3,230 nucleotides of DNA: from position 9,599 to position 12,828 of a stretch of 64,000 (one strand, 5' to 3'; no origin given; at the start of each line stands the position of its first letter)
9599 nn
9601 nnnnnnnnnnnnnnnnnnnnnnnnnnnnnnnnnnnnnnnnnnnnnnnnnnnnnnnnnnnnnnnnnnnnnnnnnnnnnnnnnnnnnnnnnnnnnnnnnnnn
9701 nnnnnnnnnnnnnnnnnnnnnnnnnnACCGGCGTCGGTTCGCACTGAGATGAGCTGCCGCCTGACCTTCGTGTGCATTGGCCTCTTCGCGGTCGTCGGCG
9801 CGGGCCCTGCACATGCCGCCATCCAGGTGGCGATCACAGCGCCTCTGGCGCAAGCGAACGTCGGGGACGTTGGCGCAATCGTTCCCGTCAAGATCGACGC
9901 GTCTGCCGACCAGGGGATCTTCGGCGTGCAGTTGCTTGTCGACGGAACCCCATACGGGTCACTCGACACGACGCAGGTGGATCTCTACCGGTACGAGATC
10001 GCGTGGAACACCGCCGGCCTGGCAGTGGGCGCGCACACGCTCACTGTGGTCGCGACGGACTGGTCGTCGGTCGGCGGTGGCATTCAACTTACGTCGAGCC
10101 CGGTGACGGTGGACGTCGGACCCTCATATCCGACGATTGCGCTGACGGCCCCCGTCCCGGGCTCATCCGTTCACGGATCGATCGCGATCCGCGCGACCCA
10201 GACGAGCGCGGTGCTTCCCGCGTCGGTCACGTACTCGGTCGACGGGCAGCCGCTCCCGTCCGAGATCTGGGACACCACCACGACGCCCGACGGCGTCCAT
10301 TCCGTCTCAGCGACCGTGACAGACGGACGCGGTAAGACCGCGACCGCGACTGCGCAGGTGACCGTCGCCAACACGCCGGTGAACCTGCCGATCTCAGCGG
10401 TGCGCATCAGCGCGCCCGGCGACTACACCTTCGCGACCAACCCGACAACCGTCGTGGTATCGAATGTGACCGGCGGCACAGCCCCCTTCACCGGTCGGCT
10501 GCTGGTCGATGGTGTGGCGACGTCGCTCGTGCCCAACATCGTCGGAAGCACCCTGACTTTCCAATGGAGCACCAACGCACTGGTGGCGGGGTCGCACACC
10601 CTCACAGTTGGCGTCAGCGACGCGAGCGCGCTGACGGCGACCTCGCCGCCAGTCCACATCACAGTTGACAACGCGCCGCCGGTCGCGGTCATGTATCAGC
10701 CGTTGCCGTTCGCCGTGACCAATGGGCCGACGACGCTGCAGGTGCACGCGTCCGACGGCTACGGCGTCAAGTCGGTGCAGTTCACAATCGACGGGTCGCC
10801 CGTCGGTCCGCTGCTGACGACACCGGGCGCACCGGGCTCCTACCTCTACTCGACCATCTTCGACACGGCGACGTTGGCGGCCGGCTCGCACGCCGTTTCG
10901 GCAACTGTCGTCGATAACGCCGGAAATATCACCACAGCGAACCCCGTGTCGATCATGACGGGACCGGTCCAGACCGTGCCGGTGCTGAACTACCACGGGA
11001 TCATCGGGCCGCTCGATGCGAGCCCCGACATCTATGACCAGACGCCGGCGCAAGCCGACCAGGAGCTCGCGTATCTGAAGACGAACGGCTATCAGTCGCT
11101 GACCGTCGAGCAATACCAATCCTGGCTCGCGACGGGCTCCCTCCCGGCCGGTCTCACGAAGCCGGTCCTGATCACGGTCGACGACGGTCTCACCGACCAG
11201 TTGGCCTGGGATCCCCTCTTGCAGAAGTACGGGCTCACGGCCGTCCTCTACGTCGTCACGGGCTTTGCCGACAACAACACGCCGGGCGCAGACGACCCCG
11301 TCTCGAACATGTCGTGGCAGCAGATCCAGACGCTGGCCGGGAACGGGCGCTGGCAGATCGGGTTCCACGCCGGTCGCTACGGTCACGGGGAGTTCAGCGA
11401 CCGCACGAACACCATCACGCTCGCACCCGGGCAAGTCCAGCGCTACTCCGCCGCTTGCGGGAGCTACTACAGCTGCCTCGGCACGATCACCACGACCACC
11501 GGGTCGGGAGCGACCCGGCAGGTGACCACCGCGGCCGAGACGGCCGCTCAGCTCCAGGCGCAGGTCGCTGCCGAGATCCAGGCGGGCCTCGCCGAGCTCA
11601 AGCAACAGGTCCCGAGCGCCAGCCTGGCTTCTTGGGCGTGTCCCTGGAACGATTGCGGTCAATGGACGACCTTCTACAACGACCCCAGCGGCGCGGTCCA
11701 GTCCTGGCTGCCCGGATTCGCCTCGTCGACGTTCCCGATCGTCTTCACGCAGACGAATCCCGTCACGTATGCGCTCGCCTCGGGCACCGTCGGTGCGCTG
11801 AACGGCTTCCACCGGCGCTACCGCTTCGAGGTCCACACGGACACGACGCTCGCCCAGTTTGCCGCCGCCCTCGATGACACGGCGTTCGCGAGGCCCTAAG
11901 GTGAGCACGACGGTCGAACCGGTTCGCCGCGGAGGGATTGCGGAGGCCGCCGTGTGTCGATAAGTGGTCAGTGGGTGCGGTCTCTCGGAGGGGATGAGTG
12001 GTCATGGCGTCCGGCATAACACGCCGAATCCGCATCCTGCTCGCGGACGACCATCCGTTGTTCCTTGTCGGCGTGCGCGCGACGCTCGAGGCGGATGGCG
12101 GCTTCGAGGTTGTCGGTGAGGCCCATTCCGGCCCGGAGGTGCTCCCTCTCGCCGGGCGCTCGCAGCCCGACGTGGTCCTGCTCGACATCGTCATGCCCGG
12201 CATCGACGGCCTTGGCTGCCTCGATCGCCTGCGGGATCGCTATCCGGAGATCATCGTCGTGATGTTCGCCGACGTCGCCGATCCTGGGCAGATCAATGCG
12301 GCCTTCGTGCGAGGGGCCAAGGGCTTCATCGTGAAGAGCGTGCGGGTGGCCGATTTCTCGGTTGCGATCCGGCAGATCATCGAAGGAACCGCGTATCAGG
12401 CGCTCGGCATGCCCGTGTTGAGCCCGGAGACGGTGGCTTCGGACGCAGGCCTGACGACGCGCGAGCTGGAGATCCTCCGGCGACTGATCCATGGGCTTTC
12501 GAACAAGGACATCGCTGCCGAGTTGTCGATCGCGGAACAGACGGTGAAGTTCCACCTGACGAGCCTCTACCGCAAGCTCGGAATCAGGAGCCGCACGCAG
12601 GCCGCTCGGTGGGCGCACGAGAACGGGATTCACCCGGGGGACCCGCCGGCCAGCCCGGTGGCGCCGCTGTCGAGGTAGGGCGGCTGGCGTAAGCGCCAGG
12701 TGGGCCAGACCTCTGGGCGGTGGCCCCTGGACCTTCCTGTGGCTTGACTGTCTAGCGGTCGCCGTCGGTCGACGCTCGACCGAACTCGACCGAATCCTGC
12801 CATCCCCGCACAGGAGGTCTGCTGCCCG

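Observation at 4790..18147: Partly duplicated synthase-dependent exopolysaccharide locus with unassigned accessory proteins and several NarL-type regulators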

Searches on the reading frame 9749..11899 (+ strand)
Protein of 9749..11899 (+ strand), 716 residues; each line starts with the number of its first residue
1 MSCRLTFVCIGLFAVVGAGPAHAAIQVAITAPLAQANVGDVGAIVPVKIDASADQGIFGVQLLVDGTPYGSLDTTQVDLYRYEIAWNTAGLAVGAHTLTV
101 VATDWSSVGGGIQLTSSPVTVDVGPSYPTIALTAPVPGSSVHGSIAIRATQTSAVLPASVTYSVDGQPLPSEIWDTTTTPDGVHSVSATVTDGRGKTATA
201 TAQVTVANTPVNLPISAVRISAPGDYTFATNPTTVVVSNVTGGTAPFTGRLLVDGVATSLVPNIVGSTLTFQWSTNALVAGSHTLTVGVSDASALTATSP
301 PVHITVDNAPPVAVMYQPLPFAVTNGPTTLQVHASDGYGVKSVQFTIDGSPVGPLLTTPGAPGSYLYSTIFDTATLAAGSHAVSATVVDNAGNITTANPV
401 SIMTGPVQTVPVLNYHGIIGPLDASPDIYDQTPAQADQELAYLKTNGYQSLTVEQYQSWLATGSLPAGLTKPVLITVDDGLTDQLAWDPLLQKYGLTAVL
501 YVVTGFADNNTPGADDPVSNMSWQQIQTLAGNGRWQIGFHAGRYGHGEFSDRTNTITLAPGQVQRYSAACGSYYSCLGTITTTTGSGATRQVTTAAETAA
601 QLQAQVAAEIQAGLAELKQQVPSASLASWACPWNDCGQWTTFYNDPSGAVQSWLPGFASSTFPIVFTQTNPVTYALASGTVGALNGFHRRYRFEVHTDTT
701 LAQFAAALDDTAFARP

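Call 8: search_protein_families(library=pfam, max_evalue=0.01, proteins=[window:9749-11899:+])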
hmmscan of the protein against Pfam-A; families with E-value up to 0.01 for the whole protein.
window:9749-11899:+ (716 aa): 4 families
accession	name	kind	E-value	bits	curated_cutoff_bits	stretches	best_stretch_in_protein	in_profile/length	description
PF17957.7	Big_7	-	2.8e-25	89.2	24.1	3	26-100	2-70/70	Bacterial Ig domain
PF19077.6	Big_13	-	4.7e-09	37.1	27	1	373-402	69-98/102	Bacterial Ig-like domain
PF01522.26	Polysacc_deac_1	-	1.9e-05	25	23.1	1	471-543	7-67/124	Polysaccharide deacetylase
PF13750.12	Big_3_3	-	7.6e-05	22.9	27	0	270-315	4-50/157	Bacterial Ig-like domain (group 3)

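Call 10: search_protein_families(library=ncbifam, max_evalue=0.01, proteins=[window:9749-11899:+])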
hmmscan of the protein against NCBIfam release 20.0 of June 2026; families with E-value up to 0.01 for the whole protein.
window:9749-11899:+ (716 aa): 5 families
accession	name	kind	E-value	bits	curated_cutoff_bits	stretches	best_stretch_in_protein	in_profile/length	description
TIGR03938.2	deacetyl_PgaB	equivalog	6.3e-08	31.3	321.9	1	409-541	2-142/621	poly-beta-1,6-N-acetyl-D-glucosamine N-deacetylase PgaB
NF047446.1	barrel_OmpL47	domain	2.2e-05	24.8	40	0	377-401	41-65/68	OmpL47-type beta-barrel domain-containing protein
NF011176.0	PRK14581.1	equivalog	6.4e-05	21.3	1091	1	435-546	73-190/673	poly-beta-1,6-N-acetyl-D-glucosamine N-deacetylase PgaB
NF012211.1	tand_rpt_95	domain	0.0009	19.1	90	0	181-208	59-86/98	tandem-95 repeat protein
NF011177.0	PRK14582.1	equivalog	0.001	17.4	923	1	437-540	75-184/671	poly-beta-1,6-N-acetyl-D-glucosamine N-deacetylase PgaB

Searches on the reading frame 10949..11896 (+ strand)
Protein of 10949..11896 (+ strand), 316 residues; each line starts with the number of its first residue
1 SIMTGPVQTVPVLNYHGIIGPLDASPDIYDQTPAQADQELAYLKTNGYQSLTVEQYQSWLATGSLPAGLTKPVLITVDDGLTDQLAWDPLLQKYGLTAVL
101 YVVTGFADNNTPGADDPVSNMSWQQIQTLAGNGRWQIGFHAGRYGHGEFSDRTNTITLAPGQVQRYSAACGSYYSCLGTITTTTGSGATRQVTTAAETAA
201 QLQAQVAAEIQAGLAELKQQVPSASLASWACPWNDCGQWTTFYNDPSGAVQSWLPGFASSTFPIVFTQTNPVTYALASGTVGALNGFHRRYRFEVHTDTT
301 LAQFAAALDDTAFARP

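Call 49: search_solved_structures(query=A4, max_evalue=1, show_alignments=2)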
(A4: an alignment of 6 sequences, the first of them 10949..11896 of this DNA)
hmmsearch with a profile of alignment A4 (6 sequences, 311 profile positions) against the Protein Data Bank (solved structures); distinct sequences matched with E-value up to 1: 10.
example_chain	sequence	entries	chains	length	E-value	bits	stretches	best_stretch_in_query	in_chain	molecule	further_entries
6dq3_A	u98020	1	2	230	2.3e-09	40.4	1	9-210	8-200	Polysaccharide deacetylase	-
4v33_A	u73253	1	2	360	7.8e-08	35.4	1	8-142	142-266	POLYSACCHARIDE DEACETYLASE-LIKE PROTEIN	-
6go1_A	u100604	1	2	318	3.1e-06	30.1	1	7-151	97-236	Polysaccharide deacetylase-like protein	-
5bu6_A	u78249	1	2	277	3.6e-06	29.9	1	12-147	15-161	BpsB (PgaB), Poly-beta-1,6-N-acetyl-D-glucosamine N-deacetylase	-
4hd5_A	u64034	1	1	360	5.3e-06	29.4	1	8-93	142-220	Polysaccharide deacetylase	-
4u10_A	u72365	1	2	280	2e-05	27.5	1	12-151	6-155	Poly-beta-1,6-N-acetyl-D-glucosamine N-deacetylase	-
3vus_A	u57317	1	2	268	2e-05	27.4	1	13-153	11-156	Poly-beta-1,6-N-acetyl-D-glucosamine N-deacetylase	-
4f9d_A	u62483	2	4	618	0.0001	25.2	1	12-152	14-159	Poly-beta-1,6-N-acetyl-D-glucosamine N-deacetylase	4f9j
4wcj_A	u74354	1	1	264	0.0016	21.2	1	12-142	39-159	Polysaccharide deacetylase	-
5zqv_E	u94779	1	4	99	0.95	12.1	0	22-59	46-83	Protein phosphatase 1 regulatory subunit 3A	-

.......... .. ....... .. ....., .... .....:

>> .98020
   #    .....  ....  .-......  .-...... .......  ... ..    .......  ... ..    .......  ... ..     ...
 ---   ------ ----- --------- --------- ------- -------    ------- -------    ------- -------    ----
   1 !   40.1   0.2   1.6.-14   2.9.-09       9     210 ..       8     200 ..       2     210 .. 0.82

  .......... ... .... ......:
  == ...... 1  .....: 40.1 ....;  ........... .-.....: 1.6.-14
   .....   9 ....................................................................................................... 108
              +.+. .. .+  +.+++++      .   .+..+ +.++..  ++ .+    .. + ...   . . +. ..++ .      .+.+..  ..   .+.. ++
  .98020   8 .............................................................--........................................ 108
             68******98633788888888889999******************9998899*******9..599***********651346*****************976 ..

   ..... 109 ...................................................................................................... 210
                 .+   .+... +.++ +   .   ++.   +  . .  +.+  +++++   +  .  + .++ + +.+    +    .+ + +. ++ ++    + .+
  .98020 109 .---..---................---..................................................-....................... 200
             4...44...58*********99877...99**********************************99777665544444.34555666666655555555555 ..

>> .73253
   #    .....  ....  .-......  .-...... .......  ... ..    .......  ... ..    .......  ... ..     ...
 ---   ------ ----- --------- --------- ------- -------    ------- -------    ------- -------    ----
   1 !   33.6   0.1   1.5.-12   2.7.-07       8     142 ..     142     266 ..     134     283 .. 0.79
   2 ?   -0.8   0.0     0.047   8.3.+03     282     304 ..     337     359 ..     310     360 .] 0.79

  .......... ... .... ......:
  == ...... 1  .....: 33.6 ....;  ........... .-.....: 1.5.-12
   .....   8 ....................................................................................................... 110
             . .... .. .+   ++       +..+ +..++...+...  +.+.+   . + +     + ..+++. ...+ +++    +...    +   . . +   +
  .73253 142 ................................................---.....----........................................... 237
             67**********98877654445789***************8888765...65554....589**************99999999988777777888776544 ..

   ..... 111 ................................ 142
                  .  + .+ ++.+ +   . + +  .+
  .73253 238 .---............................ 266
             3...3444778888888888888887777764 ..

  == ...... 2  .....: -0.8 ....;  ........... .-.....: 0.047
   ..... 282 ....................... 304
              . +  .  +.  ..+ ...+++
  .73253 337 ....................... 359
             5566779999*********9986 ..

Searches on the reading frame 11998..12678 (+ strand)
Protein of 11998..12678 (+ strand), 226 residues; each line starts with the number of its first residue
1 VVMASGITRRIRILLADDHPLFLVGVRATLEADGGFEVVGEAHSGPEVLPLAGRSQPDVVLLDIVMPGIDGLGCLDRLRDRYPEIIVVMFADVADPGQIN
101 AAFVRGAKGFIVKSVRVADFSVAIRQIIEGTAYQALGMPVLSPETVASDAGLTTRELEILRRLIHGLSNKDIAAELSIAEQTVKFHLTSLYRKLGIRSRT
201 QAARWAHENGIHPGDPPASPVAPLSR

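Call 8: search_protein_families(library=pfam, max_evalue=0.01, proteins=[window:11998-12678:+])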
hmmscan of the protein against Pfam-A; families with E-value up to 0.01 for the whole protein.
window:11998-12678:+ (226 aa): 6 families
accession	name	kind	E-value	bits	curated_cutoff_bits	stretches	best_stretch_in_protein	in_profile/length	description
PF00196.25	GerE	-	4e-22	78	23.5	1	152-206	3-57/57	Bacterial regulatory proteins, luxR family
PF00072.30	Response_reg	-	1.4e-21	77.1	30.2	1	13-123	1-109/111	Response regulator receiver domain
PF08281.18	Sigma70_r4_2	-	2.1e-05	24.5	25.7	1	159-188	18-48/54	Sigma-70, region 4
PF13518.12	HTH_28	-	0.00022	21.7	25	0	157-185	3-31/52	Helix-turn-helix domain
PF13384.12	HTH_23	-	0.0017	18.5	24.6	0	155-188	6-38/50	Homeodomain-like domain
PF12840.13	HTH_20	-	0.0049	17.3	27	0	157-192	7-44/51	Helix-turn-helix domain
